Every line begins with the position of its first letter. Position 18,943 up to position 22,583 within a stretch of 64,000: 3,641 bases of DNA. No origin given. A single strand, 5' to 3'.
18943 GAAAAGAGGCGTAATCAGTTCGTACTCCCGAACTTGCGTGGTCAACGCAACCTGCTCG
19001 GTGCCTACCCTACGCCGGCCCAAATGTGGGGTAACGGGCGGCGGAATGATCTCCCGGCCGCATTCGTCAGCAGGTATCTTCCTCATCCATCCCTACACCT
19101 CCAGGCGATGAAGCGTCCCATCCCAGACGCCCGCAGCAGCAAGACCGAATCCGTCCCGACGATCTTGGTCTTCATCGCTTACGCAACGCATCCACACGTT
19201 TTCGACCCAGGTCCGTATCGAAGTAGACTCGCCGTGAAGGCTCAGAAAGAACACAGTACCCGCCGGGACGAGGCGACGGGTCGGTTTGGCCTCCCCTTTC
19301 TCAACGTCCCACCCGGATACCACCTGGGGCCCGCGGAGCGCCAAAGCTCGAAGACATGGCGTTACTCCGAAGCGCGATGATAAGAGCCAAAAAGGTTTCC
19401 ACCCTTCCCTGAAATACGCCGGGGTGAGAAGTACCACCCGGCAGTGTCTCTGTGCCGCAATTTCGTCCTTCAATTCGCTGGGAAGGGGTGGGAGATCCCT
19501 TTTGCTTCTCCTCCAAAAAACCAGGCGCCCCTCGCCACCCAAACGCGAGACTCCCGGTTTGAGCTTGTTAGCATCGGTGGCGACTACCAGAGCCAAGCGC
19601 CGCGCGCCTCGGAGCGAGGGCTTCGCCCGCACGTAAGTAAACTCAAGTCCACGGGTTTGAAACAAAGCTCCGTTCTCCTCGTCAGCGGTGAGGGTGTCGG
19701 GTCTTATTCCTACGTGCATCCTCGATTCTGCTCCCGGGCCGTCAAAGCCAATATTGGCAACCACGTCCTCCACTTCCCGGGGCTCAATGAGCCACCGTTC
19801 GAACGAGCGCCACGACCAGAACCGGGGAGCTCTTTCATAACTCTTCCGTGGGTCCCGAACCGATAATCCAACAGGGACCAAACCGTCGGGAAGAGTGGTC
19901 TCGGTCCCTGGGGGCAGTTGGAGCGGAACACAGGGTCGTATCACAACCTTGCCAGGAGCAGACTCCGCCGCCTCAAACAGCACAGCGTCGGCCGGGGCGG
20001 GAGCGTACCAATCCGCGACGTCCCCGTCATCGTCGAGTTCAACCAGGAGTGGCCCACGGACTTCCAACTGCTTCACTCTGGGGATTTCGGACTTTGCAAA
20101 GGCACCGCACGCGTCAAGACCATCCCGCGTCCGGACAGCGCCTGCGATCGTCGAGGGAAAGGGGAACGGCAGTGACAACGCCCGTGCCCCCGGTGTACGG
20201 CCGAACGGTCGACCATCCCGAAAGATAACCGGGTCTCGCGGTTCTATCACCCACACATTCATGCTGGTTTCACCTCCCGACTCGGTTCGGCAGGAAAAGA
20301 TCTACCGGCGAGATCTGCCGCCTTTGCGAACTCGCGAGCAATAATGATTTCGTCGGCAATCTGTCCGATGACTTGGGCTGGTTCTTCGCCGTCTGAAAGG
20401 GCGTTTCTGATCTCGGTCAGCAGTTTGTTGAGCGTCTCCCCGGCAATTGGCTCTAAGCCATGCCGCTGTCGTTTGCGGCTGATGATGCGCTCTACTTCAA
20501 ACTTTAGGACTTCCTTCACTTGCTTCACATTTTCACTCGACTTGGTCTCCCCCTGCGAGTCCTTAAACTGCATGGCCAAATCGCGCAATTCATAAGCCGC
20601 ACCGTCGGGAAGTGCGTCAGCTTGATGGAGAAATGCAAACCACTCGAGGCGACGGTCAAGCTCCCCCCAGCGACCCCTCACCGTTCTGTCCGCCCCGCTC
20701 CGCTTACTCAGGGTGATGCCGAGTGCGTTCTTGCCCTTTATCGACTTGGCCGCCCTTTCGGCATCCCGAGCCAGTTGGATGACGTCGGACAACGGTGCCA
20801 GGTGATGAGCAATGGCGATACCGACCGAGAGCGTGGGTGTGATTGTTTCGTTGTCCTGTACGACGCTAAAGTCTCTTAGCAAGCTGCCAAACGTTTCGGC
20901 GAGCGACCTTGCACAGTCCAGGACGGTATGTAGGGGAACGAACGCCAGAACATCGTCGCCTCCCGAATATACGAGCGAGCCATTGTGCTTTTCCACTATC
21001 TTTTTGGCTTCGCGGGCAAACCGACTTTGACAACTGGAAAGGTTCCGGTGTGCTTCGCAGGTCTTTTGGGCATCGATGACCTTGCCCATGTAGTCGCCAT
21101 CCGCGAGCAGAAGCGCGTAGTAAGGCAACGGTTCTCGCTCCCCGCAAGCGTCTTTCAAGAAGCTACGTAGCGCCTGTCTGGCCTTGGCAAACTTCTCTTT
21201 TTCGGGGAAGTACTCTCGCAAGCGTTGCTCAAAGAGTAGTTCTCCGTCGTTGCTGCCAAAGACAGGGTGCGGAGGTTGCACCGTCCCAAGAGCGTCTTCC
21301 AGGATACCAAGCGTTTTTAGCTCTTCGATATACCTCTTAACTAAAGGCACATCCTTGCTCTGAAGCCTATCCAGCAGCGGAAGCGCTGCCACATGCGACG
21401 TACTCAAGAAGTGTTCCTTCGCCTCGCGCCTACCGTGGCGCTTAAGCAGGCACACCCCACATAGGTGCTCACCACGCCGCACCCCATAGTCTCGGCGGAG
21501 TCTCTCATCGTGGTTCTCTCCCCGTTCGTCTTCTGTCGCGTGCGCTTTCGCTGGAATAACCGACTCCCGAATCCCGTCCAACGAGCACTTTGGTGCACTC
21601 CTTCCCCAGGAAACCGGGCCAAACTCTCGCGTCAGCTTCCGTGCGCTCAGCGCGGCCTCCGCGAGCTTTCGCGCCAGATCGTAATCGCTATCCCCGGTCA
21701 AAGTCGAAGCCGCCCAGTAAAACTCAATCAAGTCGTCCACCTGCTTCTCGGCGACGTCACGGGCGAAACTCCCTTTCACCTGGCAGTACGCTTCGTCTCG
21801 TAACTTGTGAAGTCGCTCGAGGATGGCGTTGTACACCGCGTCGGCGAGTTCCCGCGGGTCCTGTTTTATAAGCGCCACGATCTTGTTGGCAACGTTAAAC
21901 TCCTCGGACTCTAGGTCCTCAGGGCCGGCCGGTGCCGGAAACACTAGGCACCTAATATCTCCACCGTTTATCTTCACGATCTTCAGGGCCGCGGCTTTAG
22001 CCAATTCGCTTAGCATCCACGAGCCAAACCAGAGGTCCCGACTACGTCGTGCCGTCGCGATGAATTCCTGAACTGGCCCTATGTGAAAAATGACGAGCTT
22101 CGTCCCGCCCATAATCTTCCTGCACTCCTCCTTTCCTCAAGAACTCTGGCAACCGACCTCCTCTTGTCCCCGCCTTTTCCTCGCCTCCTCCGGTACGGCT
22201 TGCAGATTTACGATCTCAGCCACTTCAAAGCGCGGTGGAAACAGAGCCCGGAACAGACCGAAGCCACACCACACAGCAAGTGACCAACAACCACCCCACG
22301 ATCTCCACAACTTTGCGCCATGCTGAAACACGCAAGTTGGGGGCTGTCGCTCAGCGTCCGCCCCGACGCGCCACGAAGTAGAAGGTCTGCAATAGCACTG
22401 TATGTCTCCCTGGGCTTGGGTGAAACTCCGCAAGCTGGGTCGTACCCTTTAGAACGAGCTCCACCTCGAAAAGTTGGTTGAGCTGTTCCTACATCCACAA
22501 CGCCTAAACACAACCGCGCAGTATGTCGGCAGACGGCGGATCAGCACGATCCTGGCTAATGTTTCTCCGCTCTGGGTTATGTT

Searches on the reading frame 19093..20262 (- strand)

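Call 9: search_protein_families(library=pfam, proteins=[window:19093-20262:-], max_evalue=0.001)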
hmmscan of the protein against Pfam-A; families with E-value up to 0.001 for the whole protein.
window:19093-20262:- (389 aa): 1 family
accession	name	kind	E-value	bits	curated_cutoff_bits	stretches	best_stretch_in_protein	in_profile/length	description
PF09700.15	Cas_Cmr3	-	6.7e-80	269.7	21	1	4-380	1-367/367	CRISPR-associated protein (Cas_Cmr3)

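Call 13: search_protein_families(library=padloc, proteins=[window:19093-20262:-], max_evalue=0.001)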
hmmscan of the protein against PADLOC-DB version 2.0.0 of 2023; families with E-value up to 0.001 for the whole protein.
window:19093-20262:- (389 aa): 6 families
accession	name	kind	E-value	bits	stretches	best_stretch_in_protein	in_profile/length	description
PDLC01640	Cmr3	-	2.5e-83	278.6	1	4-380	1-324/324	"CAS-III-B,CAS-III-C; effector_G5"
PDLC00980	Cmr3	-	5.2e-79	264.4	1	6-378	1-357/357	Cmr3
PDLC01361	Cmr3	-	3.6e-75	251.9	1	6-377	1-307/308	"CAS-III-B,CAS-III-C; effector_G5"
PDLC00978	Cmr3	-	3.2e-27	93.7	2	183-380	157-346/346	CRISPR type III-B/RAMP module-associated protein Cmr3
PDLC01269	Cmr3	-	7.6e-24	83.1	1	14-374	2-268/273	"CAS-III-B,CAS-III-C; effector_G5"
PDLC01454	Cmr3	-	1.5e-11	42.4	1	237-356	164-255/278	"CAS-III-B,CAS-III-C; effector_G5"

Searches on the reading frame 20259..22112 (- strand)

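Call 9: search_protein_families(library=pfam, proteins=[window:20259-22112:-], max_evalue=0.001)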
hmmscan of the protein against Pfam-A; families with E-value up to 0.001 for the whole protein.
window:20259-22112:- (617 aa): 3 families
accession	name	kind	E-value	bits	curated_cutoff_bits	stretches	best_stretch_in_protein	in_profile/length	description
PF22335.1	Cas10-Cmr2_palm2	-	1.4e-36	126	27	1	331-464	1-132/133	Cas10/Cmr2, second palm domain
PF12469.13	Cmr2_N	-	3.1e-17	63.1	25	1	6-63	1-56/111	CRISPR-associated protein Cmr2, N-terminal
PF18182.6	mCpol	-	4e-06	27.6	26.4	1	336-442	3-101/114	minimal CRISPR polymerase domain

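Call 13: search_protein_families(library=padloc, proteins=[window:20259-22112:-], max_evalue=0.001)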
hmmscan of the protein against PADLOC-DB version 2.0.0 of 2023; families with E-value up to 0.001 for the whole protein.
window:20259-22112:- (617 aa): 18 families
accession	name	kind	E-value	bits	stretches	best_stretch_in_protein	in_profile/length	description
PDLC01292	Cas10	-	5.8e-108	359.8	1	6-464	2-386/387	CAS-III; effector_LS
PDLC01422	Cas10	-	3.8e-102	341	1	5-600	3-518/519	CAS-III; effector_LS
PDLC00917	Cas10b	-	1.9e-65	219.8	2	206-456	269-509/510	"CRISPR-associated protein Cas10/Cmr2, subtype III-B"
PDLC01444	Cas10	-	2.9e-59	199.4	1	5-541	123-563/605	CAS-III; effector_LS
PDLC02054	Cas10b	-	2.9e-59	199.3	2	324-483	273-427/537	-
PDLC02052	Cas10b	-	1.7e-25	87.6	3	6-53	153-200/875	-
PDLC01651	Cas10b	-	5.3e-18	63.4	1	6-65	1-58/113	CAS-III-B; effector_LS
PDLC02051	Cas10b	-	1.2e-17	62.3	2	333-477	246-385/479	-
PDLC00920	Cas10b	-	2.7e-17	61.3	1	5-105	2-113/116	Cas10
PDLC02055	Cas10b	-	2.2e-15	54.4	1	322-474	209-359/487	-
PDLC01529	Cas10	-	1.3e-10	39.2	1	322-461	191-328/370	CAS-III; effector_LS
PDLC00919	Cas10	-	1.3e-10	39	1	312-459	200-368/414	Cas10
PDLC01293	Cas10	-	1.1e-08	32.4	1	328-457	453-577/577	CAS-III; effector_LS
PDLC00916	Cas10a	-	4.7e-07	27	1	311-456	505-649/650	"CRISPR-associated protein Cas10/Csm1, subtype III-A/MTUBE"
PDLC02056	Cas10b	-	9.6e-07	25.8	1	330-446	271-397/600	-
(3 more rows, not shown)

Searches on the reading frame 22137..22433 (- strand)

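Call 14: search_protein_families(library=padloc, proteins=[window:22137-22433:-], max_evalue=0.01)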
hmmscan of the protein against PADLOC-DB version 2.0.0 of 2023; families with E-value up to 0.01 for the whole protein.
window:22137-22433:- (98 aa): 1 family
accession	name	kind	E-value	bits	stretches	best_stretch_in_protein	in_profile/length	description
PDLC01376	Csx15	-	7.5e-06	24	1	66-88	79-101/101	"CAS-I,CAS-III; associated"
